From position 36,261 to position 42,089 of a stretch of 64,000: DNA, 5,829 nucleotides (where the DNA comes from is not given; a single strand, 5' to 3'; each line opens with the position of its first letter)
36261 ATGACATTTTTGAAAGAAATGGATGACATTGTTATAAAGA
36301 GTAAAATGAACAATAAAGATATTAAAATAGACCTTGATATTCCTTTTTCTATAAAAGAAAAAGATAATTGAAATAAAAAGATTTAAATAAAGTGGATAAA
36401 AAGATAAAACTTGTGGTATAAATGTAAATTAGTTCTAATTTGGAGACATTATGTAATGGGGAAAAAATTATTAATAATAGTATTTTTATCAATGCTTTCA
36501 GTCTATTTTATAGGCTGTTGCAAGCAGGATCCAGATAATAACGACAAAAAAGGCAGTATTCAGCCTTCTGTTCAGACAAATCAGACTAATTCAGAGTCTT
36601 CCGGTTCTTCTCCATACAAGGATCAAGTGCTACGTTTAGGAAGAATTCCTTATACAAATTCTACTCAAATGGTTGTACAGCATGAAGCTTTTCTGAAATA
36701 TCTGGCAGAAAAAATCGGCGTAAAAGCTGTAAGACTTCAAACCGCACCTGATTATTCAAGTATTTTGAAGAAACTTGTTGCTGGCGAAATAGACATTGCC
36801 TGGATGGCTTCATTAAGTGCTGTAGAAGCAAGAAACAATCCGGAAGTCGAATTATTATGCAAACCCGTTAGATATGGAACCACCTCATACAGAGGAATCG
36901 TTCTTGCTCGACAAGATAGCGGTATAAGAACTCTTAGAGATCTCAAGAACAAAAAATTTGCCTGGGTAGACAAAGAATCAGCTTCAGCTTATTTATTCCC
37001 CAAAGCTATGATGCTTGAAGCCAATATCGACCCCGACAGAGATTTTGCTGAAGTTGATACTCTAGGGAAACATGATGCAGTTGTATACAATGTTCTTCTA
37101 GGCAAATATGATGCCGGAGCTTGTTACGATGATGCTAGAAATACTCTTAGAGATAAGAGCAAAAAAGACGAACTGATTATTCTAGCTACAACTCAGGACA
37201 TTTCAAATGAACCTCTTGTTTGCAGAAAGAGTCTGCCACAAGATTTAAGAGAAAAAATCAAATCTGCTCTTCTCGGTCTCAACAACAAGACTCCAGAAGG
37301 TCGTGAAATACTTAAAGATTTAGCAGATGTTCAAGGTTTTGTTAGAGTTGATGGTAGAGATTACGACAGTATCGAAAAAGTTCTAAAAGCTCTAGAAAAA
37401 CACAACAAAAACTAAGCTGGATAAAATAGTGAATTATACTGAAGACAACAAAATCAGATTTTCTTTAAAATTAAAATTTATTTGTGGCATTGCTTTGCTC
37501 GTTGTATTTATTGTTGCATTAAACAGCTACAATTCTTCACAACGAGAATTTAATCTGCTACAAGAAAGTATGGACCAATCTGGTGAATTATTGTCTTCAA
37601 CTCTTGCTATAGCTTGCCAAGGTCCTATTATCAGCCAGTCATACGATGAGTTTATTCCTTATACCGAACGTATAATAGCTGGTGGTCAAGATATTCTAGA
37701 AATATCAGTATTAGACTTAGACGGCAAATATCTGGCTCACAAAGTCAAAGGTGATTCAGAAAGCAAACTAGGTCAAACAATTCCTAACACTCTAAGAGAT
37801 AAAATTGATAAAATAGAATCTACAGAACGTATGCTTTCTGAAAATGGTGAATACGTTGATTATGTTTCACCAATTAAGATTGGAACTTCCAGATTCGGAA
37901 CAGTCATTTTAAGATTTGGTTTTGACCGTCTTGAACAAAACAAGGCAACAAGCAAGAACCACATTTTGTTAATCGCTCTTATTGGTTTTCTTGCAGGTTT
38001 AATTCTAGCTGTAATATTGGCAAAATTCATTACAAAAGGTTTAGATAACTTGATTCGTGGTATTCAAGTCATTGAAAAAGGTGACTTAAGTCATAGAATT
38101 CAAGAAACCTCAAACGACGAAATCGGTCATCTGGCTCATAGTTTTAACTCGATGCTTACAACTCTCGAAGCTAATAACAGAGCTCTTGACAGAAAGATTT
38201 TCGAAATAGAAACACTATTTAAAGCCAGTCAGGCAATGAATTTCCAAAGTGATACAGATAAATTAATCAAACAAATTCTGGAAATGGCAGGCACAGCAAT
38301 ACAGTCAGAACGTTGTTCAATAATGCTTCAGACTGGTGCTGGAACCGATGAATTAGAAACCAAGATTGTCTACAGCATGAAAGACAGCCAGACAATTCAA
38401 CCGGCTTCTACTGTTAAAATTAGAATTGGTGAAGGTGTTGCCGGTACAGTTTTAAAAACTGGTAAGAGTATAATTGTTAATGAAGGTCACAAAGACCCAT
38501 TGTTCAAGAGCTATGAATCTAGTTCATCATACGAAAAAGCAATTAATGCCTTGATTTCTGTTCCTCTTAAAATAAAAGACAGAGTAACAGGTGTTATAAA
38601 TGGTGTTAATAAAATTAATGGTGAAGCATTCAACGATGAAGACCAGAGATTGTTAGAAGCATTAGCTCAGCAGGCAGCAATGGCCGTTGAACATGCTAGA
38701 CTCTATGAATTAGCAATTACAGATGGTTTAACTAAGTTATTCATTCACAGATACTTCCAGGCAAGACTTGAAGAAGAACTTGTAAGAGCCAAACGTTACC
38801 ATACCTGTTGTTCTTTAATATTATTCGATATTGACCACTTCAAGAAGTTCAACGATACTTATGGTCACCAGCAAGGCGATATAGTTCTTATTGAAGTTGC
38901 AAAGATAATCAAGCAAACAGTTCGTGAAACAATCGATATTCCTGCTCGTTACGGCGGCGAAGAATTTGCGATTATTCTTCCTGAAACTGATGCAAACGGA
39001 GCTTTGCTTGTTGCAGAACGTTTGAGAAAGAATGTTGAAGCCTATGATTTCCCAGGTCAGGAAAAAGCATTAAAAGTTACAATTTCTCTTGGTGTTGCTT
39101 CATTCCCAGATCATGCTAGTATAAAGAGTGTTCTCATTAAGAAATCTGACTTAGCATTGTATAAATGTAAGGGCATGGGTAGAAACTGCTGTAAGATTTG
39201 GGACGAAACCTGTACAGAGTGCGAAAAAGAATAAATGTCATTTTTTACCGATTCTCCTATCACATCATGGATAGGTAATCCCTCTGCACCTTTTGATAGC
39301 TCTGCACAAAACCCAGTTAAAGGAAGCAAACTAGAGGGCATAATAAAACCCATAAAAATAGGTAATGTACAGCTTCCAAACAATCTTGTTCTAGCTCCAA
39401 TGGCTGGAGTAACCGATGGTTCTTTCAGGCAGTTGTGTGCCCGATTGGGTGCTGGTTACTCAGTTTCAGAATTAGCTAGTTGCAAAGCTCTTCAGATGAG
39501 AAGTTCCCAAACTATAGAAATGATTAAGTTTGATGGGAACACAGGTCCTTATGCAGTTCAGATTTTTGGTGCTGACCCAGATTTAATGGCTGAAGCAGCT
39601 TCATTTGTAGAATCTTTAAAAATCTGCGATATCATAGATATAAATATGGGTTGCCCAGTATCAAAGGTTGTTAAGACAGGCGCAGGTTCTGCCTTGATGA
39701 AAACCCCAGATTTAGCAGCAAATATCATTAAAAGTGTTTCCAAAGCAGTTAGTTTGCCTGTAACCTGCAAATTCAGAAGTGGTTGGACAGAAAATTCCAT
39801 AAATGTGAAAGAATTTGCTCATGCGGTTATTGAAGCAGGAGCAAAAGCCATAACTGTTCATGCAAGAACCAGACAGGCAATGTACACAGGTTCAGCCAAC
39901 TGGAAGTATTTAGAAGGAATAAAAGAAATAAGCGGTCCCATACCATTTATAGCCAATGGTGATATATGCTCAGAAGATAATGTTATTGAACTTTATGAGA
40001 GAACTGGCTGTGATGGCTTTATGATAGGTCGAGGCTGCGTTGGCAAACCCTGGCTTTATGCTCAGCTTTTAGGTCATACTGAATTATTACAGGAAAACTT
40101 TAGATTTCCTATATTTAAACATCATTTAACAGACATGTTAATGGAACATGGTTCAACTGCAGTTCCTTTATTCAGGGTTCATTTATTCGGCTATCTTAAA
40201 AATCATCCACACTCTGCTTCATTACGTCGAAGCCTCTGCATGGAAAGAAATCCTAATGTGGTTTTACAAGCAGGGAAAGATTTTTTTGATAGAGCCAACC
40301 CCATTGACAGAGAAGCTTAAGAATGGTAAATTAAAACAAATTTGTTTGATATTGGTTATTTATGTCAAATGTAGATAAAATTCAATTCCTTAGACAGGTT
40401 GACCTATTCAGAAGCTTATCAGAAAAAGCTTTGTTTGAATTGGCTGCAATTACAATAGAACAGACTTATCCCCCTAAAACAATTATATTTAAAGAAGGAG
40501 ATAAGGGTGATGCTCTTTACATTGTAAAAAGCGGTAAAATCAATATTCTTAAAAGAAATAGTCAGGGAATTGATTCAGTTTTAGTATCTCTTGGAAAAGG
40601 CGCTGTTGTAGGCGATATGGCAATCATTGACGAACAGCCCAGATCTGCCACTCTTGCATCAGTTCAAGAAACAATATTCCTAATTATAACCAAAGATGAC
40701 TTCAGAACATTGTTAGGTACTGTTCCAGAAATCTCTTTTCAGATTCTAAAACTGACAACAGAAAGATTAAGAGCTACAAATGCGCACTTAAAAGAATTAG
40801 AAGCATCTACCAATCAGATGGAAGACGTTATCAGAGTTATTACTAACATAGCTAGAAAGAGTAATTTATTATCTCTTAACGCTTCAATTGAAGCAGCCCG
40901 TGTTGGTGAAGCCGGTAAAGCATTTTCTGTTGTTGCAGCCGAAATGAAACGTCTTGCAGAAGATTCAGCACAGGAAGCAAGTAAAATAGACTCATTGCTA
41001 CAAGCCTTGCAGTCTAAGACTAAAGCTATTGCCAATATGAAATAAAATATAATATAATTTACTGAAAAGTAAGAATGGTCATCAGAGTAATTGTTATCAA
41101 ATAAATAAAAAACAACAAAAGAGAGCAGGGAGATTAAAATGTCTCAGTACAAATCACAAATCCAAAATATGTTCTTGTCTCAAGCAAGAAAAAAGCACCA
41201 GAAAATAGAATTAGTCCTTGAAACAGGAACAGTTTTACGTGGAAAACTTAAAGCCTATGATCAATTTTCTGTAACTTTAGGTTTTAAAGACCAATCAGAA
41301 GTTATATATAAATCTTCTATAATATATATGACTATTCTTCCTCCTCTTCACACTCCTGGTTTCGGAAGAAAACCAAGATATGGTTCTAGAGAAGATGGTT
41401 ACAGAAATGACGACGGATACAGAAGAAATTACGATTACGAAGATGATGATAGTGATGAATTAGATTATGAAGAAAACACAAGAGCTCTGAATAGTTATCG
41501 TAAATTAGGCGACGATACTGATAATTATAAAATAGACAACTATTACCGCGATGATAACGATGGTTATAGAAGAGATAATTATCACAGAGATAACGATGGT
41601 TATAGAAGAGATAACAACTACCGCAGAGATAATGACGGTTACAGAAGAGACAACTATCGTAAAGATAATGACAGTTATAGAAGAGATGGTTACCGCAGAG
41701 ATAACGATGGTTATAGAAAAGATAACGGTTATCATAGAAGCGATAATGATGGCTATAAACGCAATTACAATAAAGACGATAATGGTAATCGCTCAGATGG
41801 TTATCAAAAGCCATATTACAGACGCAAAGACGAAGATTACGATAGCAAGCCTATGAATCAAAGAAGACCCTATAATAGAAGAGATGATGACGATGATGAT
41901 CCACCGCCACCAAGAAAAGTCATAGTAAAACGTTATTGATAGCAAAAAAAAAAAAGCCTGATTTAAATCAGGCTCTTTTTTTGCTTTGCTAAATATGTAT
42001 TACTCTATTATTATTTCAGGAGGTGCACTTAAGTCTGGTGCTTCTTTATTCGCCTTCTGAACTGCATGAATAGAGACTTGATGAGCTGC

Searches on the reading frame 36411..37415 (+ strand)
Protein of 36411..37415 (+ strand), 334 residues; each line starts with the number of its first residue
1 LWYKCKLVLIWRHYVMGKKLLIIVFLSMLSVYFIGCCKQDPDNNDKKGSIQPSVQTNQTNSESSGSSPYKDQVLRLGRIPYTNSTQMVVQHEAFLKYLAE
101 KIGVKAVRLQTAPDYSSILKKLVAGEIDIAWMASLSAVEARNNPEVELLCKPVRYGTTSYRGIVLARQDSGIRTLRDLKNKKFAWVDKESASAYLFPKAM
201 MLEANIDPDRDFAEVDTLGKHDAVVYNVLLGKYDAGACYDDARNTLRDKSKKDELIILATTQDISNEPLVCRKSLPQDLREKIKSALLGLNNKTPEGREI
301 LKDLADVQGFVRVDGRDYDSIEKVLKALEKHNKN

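Call 76: search_protein_families(library=pfam, proteins=[window:36411-37415:+], max_evalue=0.00001)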
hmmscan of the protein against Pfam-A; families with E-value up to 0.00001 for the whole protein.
window:36411-37415:+ (334 aa): 2 families
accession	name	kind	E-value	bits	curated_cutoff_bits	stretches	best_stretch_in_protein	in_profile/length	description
PF12974.12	Phosphonate-bd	-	5.2e-68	229.5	27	1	77-318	2-242/242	ABC transporter, phosphonate, periplasmic substrate-binding protein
PF09084.16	NMT1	-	1.4e-06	28.8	20.5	0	164-286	77-198/216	NMT1/THI5 like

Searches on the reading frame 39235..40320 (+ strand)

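Call 76: search_protein_families(library=pfam, proteins=[window:39235-40320:+], max_evalue=0.00001)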
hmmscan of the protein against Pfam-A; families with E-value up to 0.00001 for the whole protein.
window:39235-40320:+ (361 aa): 1 family
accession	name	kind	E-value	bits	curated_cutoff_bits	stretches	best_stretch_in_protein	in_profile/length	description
PF01207.24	Dus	-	1.1e-77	261.7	20.4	1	53-341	2-296/311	Dihydrouridine synthase (Dus)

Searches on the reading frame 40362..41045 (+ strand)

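Call 76: search_protein_families(library=pfam, proteins=[window:40362-41045:+], max_evalue=0.00001)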
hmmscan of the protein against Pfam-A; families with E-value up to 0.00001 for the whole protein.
window:40362-41045:+ (227 aa): 2 families
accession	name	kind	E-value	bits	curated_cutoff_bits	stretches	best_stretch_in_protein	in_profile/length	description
PF00015.26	MCPsignal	-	5.3e-25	88.7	34.6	1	138-224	20-106/172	Methyl-accepting chemotaxis protein (MCP) signalling domain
PF00027.35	cNMP_binding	-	6.5e-22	77.8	27.5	1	34-118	2-86/89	Cyclic nucleotide-binding domain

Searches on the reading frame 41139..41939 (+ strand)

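Call 76: search_protein_families(library=pfam, proteins=[window:41139-41939:+], max_evalue=0.00001)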
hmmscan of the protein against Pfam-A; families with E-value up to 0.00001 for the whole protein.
window:41139-41939:+ (266 aa): 1 family
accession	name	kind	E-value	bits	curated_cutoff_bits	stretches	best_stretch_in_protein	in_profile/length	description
PF17209.9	Hfq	-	9.9e-13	47.9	27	1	8-66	1-59/64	Hfq protein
